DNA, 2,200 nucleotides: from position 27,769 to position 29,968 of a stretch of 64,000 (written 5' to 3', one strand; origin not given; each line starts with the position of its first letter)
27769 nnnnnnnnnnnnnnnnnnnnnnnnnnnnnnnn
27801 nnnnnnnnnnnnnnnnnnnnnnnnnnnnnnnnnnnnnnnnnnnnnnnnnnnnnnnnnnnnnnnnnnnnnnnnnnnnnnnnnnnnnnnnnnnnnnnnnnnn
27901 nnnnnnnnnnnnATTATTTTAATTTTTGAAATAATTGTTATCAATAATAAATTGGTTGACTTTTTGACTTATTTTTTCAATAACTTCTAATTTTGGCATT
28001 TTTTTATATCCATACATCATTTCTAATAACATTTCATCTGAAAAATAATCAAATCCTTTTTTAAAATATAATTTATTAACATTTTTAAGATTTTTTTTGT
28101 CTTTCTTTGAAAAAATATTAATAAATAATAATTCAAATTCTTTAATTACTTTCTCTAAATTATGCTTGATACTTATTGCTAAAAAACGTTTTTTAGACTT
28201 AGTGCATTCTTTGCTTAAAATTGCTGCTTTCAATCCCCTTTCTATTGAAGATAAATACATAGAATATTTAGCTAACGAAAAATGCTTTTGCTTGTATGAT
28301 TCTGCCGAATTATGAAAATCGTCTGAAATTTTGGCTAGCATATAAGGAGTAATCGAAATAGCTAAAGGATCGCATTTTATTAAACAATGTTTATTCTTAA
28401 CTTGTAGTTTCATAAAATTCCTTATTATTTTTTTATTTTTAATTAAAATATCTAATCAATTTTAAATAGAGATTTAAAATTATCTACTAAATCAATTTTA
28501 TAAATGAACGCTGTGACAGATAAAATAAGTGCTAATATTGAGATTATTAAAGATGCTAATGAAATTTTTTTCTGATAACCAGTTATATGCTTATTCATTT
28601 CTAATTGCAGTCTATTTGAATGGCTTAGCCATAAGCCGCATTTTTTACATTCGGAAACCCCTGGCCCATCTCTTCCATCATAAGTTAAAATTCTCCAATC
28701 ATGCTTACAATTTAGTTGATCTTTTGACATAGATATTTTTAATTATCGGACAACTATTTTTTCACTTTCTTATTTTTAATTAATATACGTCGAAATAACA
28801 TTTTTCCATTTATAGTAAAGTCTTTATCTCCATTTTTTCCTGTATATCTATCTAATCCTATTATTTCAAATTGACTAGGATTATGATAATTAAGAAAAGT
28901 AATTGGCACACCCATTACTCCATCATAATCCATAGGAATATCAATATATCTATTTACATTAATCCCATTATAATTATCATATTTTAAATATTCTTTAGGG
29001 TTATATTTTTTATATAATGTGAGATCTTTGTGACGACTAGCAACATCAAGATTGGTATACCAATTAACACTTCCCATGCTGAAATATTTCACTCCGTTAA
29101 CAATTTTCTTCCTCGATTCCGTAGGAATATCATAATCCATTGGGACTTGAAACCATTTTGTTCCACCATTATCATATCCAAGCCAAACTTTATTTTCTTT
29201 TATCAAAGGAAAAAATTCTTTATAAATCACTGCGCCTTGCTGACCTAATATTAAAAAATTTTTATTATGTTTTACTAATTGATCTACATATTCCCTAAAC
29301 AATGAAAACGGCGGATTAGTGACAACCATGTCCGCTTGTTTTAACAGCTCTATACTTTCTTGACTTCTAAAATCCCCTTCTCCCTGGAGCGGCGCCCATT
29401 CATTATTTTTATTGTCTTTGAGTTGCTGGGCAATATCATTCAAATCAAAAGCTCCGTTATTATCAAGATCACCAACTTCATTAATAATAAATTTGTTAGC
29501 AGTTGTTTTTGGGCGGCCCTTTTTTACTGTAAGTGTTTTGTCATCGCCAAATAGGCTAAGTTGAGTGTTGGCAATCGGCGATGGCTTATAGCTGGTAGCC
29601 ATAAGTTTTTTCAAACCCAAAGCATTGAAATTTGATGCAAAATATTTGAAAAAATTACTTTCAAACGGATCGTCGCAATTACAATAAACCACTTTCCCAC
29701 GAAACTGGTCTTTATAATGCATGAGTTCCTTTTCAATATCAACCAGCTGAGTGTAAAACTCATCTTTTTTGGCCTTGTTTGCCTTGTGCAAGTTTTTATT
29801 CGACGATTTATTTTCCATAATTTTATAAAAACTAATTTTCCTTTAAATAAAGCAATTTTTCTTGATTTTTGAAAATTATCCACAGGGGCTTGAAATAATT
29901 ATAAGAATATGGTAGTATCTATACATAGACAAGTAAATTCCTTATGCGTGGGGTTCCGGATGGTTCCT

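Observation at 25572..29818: Six-gene candidate novel defense operon: NPPF adenine MTase, Zn-ribbon/TM, unknown, DUF262-HNH, Zn-ribbon, PD-(D/E)xK-like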

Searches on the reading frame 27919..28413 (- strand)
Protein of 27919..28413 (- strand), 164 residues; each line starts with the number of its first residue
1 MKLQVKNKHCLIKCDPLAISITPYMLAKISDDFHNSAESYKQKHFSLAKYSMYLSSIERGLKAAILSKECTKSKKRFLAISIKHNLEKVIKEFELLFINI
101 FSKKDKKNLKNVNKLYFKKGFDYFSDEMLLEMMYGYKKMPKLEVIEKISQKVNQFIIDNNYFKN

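Call 3: search_protein_families(library=pfam, proteins=[window:27919-28413:-], max_evalue=0.1)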
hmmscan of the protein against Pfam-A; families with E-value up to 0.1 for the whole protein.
window:27919-28413:- (164 aa): 0 families

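Call 4: search_protein_families(library=padloc, proteins=[window:27919-28413:-], max_evalue=0.1)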
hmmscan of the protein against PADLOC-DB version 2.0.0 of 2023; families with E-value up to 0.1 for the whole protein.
window:27919-28413:- (164 aa): 0 families

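Call 5: search_protein_families(library=ncbifam, proteins=[window:27919-28413:-], max_evalue=0.1)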
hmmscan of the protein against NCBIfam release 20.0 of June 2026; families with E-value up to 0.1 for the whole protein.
window:27919-28413:- (164 aa): 1 family
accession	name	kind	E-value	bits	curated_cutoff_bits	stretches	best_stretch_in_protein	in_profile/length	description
TIGR00736.1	nifR3_rel_arch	hypoth_equivalog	0.023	14.3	218.7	1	87-163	128-201/231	MJ0144 family RNA dihydrouridine synthase-like protein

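Call 22: find_homologous_proteins(query=window:27919-28413:-, max_evalue=0.001)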
Query window:27919-28413:- (164 aa): 8 proteins with E <= 0.001 among 31 candidates.
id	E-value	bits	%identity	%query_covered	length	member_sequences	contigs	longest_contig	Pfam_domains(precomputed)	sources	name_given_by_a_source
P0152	4.1e-98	344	100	100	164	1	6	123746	-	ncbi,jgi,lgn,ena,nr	ncbi:MAG TPA: hypothetical protein PLB52_00345 [Candidatus Moranbacteria bacterium]|nr:hypothetical 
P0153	3.3e-60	221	69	94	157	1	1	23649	-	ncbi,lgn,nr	ncbi:MAG: hypothetical protein Q8Q48_00930 [Candidatus Staskawiczbacteria bacterium]|nr:hypothetical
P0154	2.9e-56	208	69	93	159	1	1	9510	-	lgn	-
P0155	5.8e-55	204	62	99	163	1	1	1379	-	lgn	-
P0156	1.0e-53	200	68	92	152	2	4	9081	-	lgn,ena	-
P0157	1.7e-36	144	51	90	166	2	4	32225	-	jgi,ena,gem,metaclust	metaclust:\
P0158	2.9e-36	143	48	95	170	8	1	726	-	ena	-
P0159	2.0e-20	92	51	66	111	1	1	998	-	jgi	-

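Call 26: find_encoding_contigs(protein=P0153, flank=6000, max_places=2)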
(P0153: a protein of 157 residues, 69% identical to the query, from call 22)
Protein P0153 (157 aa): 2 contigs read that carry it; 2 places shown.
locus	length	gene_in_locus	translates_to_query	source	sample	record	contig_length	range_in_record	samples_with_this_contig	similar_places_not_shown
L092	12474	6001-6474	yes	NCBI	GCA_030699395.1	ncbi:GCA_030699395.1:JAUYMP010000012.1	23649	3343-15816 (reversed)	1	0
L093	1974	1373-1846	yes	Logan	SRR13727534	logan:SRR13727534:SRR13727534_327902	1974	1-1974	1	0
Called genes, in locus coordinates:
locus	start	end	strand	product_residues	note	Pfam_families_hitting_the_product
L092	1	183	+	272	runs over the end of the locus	-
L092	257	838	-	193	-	PF01195:Pept_tRNA_hydro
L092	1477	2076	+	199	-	PF10502:Peptidase_S26, PF00717:Peptidase_S24 (weak)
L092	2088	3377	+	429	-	PF13393:tRNA-synt_His, PF00587:tRNA-synt_2b, PF03129:HGTP_anticodon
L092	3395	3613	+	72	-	-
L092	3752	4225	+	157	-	PF09424:YqeY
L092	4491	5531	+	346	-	PF13651:EcoRI_methylase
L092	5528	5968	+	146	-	-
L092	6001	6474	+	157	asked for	-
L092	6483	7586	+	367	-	PF03235:GmrSD_N, PF01844:HNH, PF14279:HNH_5 (weak)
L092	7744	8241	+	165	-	PF13274:SocA_Panacea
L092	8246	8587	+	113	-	-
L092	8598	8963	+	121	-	PF09339:HTH_IclR (faint), PF13412:HTH_24 (weak)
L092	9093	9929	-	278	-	-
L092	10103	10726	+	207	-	-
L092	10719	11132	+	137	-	PF02130:YbeY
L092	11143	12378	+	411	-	PF11104:PilM_2 (faint), PF02491:SHS2_FTSA, PF06723:MreB_Mbl, PF14450:FtsA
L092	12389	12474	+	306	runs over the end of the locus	PF00091:Tubulin, PF12327:FtsZ_C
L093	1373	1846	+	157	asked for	-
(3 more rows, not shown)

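Call 27: find_encoding_contigs(protein=P0157, flank=6000, max_places=2)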
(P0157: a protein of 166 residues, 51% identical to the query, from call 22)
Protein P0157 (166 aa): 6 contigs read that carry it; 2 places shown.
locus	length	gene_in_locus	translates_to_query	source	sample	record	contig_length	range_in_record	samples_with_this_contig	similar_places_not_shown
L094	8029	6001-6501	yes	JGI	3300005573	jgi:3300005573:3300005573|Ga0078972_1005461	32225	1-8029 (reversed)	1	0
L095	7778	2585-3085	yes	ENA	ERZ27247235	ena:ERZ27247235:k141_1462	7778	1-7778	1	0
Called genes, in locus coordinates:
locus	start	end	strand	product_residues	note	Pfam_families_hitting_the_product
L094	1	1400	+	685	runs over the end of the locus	PF03483:B3_4, PF03484:B5, PF17759:tRNA_synthFbeta, PF03147:FDX-ACB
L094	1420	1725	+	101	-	PF00216:Bac_DNA_binding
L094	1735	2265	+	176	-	PF00376:MerR, PF13411:MerR_1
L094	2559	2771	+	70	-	PF13560:HTH_31, PF12844:HTH_19, PF13443:HTH_26, PF01381:HTH_3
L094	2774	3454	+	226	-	PF20582:UPF0758_N, PF04002:RadC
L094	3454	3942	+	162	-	PF13310:Virulence_RhuM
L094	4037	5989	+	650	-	PF12564:TypeIII_RM_meth, PF01555:N6_N4_Mtase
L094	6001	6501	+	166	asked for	-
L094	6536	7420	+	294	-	-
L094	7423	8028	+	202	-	?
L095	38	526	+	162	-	PF13310:Virulence_RhuM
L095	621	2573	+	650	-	PF12564:TypeIII_RM_meth, PF01555:N6_N4_Mtase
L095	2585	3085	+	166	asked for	-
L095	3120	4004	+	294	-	-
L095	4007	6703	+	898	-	PF00270:DEAD (weak), PF04851:ResIII, PF27159:HI_1054_N, PF27365:HI_1054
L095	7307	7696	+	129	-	PF00072:Response_reg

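Call 37: predict_structure(alignment_id=A2)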
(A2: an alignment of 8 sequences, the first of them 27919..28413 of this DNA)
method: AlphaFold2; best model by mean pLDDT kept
length: 164 residues; sequences in the alignment: 8
mean_pLDDT: 77.5   pTM: 0.75
mean pLDDT of the five models: 77.5, 75.6, 73.6, 55.9, 50.1
residues with pLDDT >= 90: 29; 70-90: 98; 50-70: 19; < 50: 18
segments of 3 or more residues with pLDDT < 50: 1-17
pLDDT, mean of each block of 10 residues (from residue 1): 42 48 85 91 74 90 82 77 77 79 89 77 75 83 92 86 57
secondary structure, 60 per line:
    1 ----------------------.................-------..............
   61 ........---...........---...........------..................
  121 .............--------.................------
elements in order: H23-39 H47-68 H72-82 H86-96 H103-133 H142-158

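Call 42: find_encoding_contigs(protein=P0154, flank=5000, max_places=2)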
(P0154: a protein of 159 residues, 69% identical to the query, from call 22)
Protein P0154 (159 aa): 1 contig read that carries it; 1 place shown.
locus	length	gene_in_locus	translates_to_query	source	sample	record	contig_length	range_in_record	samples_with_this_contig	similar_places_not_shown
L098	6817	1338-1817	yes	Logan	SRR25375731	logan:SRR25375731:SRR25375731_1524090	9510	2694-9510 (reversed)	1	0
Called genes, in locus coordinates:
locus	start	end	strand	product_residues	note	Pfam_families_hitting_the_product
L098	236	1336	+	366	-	PF13651:EcoRI_methylase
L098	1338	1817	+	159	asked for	-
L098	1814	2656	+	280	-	PF02498:Bro-N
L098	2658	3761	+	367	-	PF03235:GmrSD_N, PF01844:HNH, PF14279:HNH_5 (weak)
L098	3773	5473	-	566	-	PF03717:PBP_dimer (weak), PF00905:Transpeptidase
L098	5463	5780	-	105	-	-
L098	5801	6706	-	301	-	PF01795:Methyltransf_5, PF13847:Methyltransf_31 (faint)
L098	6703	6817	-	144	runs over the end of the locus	PF02381:MraZ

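Call 43: find_encoding_contigs(protein=P0156, flank=5000, max_places=2)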
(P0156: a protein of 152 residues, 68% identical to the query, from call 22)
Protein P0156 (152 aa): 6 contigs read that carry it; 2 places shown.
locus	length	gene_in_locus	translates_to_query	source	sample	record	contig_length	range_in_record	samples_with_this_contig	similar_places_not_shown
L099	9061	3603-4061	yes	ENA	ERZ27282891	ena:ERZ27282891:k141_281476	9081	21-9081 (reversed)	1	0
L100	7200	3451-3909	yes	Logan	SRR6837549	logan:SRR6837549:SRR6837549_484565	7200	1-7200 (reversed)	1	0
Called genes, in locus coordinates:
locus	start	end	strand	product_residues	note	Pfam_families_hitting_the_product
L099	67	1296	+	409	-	PF01541:GIY-YIG, PF08459:UvrC_RNaseH_dom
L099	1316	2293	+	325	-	PF01820:Dala_Dala_lig_N, PF02655:ATP-grasp_3, PF02222:ATP-grasp (weak), PF07478:Dala_Dala_lig_C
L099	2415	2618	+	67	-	PF04070:DUF378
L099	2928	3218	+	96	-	-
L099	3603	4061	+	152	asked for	-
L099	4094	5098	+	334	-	PF13310:Virulence_RhuM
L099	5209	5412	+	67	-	-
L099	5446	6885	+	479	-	PF00479:G6PD_N, PF02781:G6PD_C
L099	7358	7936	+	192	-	PF01936:NYN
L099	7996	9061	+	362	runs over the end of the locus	?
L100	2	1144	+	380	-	?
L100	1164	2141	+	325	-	PF01820:Dala_Dala_lig_N, PF02655:ATP-grasp_3, PF02222:ATP-grasp (weak), PF07478:Dala_Dala_lig_C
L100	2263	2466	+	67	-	PF04070:DUF378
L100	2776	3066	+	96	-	-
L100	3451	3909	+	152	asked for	-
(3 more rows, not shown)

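Call 72: search_protein_families(library=phrogs, proteins=[window:27919-28413:-], max_evalue=0.01)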
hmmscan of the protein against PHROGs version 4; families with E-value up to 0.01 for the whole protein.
window:27919-28413:- (164 aa): 0 families

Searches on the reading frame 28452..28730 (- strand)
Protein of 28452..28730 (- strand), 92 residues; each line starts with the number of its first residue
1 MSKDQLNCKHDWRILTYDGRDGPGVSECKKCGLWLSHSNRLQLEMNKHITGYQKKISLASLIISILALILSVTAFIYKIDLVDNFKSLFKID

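Call 3: search_protein_families(library=pfam, proteins=[window:28452-28730:-], max_evalue=0.1)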
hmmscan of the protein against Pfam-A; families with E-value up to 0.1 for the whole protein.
window:28452-28730:- (92 aa): 0 families

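Call 4: search_protein_families(library=padloc, proteins=[window:28452-28730:-], max_evalue=0.1)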
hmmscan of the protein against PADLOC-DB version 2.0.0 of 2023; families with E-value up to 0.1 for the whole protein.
window:28452-28730:- (92 aa): 0 families

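Call 5: search_protein_families(library=ncbifam, proteins=[window:28452-28730:-], max_evalue=0.1)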
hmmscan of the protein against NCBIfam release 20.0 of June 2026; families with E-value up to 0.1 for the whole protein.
window:28452-28730:- (92 aa): 0 families

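Call 72: search_protein_families(library=phrogs, proteins=[window:28452-28730:-], max_evalue=0.01)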
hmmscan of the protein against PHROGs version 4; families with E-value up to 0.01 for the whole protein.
window:28452-28730:- (92 aa): 0 families

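Call 74: search_protein_representatives(protein=window:28452-28730:-)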
Query: 92 residues. Proteins with E-value up to 0.001 (for the whole library): 30; up to 1e-10: 6; up to 1e-30: 0. The best 30 are listed.
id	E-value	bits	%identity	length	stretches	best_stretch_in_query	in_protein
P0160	1.9e-23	98.6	51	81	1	3-78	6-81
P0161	7.1e-20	87.2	53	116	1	1-77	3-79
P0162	1.9e-17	79.4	51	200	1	2-71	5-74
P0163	6.8e-17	77.6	50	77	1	1-74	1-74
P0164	8.1e-15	71.0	46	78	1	1-78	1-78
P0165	6.9e-11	58.4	54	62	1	1-56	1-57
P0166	2.4e-09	53.5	47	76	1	7-76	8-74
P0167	4.0e-09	52.8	41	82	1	7-77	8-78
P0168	5.2e-08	49.2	36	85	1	3-72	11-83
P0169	1.4e-07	47.8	42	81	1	4-75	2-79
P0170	1.9e-07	47.4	36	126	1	5-73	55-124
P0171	5.7e-07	45.9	36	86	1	3-78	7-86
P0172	1.1e-06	45.0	35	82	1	2-76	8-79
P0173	2.3e-06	43.9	48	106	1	16-77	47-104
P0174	3.6e-06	43.3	45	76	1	5-71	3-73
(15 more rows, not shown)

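Call 76: find_encoding_contigs(protein=P0160, flank=5000, max_places=3)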
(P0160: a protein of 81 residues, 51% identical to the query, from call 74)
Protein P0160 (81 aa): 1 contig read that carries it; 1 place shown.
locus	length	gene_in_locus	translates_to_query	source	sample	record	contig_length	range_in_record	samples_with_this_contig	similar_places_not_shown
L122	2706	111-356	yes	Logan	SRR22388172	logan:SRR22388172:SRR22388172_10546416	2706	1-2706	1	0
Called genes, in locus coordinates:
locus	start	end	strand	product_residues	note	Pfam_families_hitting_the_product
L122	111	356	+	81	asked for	-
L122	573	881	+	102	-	-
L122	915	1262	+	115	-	PF13240:Zn_Ribbon_1 (weak)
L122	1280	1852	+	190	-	PF00561:Abhydrolase_1 (faint), PF06821:Ser_hydrolase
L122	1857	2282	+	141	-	PF01243:PNPOx_N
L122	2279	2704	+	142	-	?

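Call 78: find_related_loci(query=window:28452-28730:-, collection=metagenome_contigs, flank=5000)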
Query window:28452-28730:- (92 aa) in metagenome_contigs; peptide patterns used: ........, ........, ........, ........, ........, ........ (x = any residue, [..] = any of these).
599 stretches matched a pattern (row limit reached: there are more); 1 encode a relative of the query (tblastn E <= 1e-3); 1 distinct loci.
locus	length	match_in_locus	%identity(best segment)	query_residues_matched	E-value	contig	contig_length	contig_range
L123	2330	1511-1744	59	1-78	1e-33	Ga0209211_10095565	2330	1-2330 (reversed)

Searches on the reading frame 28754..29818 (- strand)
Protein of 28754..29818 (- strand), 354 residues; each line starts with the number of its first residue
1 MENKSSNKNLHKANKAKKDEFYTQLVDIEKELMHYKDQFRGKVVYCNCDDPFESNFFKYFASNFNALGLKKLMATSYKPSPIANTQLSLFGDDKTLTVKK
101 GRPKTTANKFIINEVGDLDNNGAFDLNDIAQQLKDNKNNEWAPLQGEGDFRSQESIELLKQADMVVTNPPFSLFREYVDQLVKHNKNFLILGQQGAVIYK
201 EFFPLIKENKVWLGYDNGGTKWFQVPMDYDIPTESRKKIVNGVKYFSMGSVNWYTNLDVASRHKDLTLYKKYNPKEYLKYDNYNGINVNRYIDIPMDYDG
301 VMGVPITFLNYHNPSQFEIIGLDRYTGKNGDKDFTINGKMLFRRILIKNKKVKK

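Call 3: search_protein_families(library=pfam, proteins=[window:28754-29818:-], max_evalue=0.1)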
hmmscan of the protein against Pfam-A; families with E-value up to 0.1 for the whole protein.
window:28754-29818:- (354 aa): 1 family
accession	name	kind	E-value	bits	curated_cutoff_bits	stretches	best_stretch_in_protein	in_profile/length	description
PF13651.11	EcoRI_methylase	-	7.1e-130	433.8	26.4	1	9-350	1-345/345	Adenine-specific methyltransferase EcoRI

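Call 4: search_protein_families(library=padloc, proteins=[window:28754-29818:-], max_evalue=0.1)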
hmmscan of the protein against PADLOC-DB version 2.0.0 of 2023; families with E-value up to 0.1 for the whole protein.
window:28754-29818:- (354 aa): 1 family
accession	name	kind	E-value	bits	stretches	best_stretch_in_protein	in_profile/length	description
PDLC03297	MTase_II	-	2.3e-122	406.6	1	2-352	2-330/332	Type II methyltransferase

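Call 5: search_protein_families(library=ncbifam, proteins=[window:28754-29818:-], max_evalue=0.1)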
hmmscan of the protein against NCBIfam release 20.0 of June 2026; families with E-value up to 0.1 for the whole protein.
window:28754-29818:- (354 aa): 0 families

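Call 9: search_solved_structures(query=window:28754-29818:-, max_evalue=1)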
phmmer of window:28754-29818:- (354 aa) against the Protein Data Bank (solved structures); distinct sequences matched with E-value up to 1: 1.
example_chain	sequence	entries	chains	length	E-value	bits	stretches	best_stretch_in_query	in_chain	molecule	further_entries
5olj_A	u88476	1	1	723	0.01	18.1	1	249-326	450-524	Dipeptidyl peptidase IV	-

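Call 55: search_dna_similar(query=window:28754-29818:-, collection=plasmids, mode=protein, max_rows=40, rows=spread)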
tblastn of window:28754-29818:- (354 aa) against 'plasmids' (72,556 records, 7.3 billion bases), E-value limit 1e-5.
Records with a match: 98; places in all: 106; records where one place covers at least 80% of the query: 64.
Best place of each record, by identity: 60-80% 7; <60% 91.
By first word of the organism name: Lactococcus 21; Enterococcus 12; Lactiplantibacillus 9; Escherichia 6; Raoultella 4; Klebsiella 3; Variovorax 3; Leuconostoc 3; Rhodococcus 3; Apilactobacillus 3; and 25 more.
By predicted mobility (MOB-suite, as given by PLSDB): mobilizable 50; non-mobilizable 34; conjugative 14.
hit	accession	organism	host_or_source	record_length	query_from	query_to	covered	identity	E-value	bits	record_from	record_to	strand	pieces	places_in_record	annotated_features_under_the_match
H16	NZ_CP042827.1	Ruania zhangjianzhongii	bat,pure culture,feces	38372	19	322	86%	59.5%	8e-116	376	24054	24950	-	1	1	adenine-specific methyltransferase EcoRI family protein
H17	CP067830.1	Klebsiella pneumoniae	Homo sapiens,urine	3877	19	353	95%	50.6%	2e-86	290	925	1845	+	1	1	adenine-specific methyltransferase EcoRI family protein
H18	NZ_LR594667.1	Variovorax sp. SRS16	linuron-contaminated soil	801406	19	351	94%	49.0%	5e-93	310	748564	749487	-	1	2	adenine-specific methyltransferase EcoRI family protein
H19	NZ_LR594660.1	Variovorax sp. PBL-H6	linuron-contaminated soil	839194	19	351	94%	49.0%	5e-93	310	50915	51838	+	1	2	adenine-specific methyltransferase EcoRI family protein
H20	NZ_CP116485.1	Escherichia coli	Homo sapiens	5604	19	354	95%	48.4%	4e-84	285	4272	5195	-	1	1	adenine-specific methyltransferase EcoRI family protein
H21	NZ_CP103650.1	Escherichia coli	Homo sapiens,blood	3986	19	354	95%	48.4%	3e-84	284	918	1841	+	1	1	adenine-specific methyltransferase EcoRI family protein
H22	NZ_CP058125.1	Klebsiella michiganensis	culture,Freshwater sample from upstream ...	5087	19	353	95%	47.9%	7e-81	275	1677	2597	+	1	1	adenine-specific methyltransferase EcoRI family protein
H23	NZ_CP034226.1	Ligilactobacillus agilis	Chicken,Mixed culture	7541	19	354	95%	47.3%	3e-81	276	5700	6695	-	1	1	adenine-specific methyltransferase EcoRI family protein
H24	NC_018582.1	Gordonia sp. KTR9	-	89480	19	321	86%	51.8%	8e-86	290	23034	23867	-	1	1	adenine-specific methyltransferase EcoRI family protein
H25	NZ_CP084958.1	Sulfitobacter indolifex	cell culture,Seawater from the North ...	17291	19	322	86%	51.1%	2e-87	294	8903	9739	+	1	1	adenine-specific methyltransferase EcoRI family protein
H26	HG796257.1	uncultured bacterium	-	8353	19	352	94%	45.3%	3e-84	285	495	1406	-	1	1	CDS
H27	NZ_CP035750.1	Leuconostoc mesenteroides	cell culture,food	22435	19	350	94%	44.3%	5e-70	244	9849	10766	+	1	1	adenine-specific methyltransferase EcoRI family protein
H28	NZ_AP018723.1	Thiomicrorhabdus aquaedulcis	-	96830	19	348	93%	44.0%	6e-77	264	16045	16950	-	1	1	none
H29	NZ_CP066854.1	Rhodococcus pyridinivorans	WHOLE ORGANISM,activated sludge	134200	19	350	94%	43.0%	3e-70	244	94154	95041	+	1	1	adenine-specific methyltransferase EcoRI family protein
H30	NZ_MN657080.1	Psychrobacter sp.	-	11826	19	352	94%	41.6%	3e-76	262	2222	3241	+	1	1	type II toxin-antitoxin system RelB/DinJ family antitoxin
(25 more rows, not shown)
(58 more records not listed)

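Call 57: get_annotated_region(hit=H21, flank=2500)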
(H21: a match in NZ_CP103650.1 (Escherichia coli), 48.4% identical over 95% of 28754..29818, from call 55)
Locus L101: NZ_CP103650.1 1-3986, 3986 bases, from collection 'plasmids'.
description: Escherichia coli strain 961 plasmid pMB5823_5, complete sequence
organism: Escherichia coli (NCBI taxid 562)
taxonomy: Bacteria; Pseudomonadota; Gammaproteobacteria; Enterobacterales; Enterobacteriaceae; Escherichia; Escherichia coli
host: -; source: Homo sapiens,blood; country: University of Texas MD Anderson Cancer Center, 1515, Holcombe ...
typing (MOB-suite, as given by PLSDB): mobilizable; replicon rep_cluster_2350
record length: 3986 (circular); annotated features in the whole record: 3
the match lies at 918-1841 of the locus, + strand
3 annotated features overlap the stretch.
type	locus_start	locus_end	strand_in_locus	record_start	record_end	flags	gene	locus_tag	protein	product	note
CDS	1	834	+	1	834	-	-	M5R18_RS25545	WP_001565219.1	type-2 restriction enzyme EcoRI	-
CDS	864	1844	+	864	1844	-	-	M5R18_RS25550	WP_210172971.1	adenine-specific methyltransferase EcoRI family protein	-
CDS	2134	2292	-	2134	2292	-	-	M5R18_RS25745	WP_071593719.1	replication initiation protein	-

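Call 72: search_protein_families(library=phrogs, proteins=[window:28754-29818:-], max_evalue=0.01)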
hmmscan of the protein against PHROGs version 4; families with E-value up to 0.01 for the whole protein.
window:28754-29818:- (354 aa): 2 families
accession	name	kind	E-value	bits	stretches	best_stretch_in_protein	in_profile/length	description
phrog_799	-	other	7e-06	26.5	1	139-187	263-311/458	DNA methyltransferase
phrog_2713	-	unknown function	0.0046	17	1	154-183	282-312/520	-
